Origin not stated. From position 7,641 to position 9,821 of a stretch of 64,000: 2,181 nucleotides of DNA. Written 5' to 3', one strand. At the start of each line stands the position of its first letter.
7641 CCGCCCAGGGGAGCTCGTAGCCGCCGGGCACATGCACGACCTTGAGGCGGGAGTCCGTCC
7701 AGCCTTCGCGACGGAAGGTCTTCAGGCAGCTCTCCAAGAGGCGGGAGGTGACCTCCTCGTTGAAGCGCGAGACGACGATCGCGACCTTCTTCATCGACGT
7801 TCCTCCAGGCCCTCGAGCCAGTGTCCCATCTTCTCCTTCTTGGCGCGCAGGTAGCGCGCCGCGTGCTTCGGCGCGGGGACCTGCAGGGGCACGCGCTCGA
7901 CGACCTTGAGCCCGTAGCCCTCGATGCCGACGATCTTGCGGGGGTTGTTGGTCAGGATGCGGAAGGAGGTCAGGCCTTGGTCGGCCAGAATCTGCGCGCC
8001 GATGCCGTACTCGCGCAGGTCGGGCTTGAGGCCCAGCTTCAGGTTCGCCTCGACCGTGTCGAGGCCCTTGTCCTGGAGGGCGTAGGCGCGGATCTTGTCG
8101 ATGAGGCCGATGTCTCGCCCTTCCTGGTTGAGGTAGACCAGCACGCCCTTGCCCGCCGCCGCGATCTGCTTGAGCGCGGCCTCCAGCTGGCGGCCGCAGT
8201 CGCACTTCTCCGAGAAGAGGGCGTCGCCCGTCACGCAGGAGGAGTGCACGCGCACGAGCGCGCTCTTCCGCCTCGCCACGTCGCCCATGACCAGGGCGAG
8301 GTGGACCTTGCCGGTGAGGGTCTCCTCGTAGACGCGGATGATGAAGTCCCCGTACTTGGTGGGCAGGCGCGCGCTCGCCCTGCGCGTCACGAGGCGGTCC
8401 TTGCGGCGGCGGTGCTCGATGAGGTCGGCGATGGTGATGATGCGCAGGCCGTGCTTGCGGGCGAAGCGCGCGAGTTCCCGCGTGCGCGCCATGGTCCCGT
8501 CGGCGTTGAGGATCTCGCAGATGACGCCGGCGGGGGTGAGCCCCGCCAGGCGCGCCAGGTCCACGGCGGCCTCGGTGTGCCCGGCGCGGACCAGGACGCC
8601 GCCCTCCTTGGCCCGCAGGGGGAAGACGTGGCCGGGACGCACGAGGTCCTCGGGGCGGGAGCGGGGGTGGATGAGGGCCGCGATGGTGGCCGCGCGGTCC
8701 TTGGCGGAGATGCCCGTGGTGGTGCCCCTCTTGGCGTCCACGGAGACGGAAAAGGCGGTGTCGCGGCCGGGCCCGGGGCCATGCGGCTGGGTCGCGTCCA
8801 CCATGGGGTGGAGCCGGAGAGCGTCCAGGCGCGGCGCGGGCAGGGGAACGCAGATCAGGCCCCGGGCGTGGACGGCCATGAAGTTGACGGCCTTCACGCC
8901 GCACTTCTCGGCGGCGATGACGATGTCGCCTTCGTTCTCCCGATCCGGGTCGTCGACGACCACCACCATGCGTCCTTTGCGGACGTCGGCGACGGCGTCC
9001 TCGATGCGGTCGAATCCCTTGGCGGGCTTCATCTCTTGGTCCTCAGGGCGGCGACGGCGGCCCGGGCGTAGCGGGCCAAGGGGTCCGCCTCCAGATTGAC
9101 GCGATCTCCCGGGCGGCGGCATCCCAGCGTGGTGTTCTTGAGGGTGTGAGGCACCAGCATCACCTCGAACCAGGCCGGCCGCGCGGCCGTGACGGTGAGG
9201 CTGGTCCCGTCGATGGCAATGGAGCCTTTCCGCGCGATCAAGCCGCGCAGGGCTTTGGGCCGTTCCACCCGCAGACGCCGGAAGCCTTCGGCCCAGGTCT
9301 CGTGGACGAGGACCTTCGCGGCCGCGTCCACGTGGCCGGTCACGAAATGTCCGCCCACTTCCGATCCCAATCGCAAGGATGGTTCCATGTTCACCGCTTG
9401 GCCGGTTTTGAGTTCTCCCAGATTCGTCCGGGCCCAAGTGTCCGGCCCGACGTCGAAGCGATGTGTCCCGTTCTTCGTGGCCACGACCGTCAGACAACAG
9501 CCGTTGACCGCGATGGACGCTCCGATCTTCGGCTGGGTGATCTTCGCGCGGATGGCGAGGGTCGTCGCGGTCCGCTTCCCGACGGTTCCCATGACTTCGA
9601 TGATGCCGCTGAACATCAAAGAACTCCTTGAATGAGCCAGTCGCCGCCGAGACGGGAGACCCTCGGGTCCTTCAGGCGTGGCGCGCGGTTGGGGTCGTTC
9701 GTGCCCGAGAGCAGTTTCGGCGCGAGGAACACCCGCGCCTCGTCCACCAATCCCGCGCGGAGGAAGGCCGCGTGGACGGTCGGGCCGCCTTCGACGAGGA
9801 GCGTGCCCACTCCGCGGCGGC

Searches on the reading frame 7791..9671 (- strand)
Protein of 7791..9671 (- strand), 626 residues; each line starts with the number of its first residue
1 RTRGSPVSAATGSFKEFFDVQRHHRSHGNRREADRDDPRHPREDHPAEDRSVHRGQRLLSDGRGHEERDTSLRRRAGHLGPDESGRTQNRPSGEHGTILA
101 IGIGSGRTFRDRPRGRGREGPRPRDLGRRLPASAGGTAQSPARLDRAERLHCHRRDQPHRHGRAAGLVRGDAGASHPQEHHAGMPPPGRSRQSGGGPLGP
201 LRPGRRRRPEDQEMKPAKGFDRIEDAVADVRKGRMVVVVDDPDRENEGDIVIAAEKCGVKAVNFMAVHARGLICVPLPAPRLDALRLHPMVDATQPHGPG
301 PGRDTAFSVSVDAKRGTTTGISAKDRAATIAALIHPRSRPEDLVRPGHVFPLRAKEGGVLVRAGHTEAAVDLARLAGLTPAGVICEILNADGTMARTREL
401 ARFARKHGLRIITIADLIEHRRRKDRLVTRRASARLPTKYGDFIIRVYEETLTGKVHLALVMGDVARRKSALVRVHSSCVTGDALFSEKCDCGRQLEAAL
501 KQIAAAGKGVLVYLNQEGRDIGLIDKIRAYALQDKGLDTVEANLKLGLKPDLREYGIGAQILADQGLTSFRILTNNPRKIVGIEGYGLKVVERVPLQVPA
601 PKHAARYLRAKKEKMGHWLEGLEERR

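Call 47: search_protein_families(library=pfam, proteins=[window:7791-9671:-], max_evalue=0.00001)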
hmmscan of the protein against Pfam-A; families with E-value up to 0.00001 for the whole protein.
window:7791-9671:- (626 aa): 2 families
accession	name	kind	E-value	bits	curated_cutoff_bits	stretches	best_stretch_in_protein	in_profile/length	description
PF00926.24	DHBP_synthase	-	1e-82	276.7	26.4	1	224-420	1-191/191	3,4-dihydroxy-2-butanone 4-phosphate synthase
PF00925.25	GTP_cyclohydro2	-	1.2e-69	233.6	23.3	1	431-595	3-165/165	GTP cyclohydrolase II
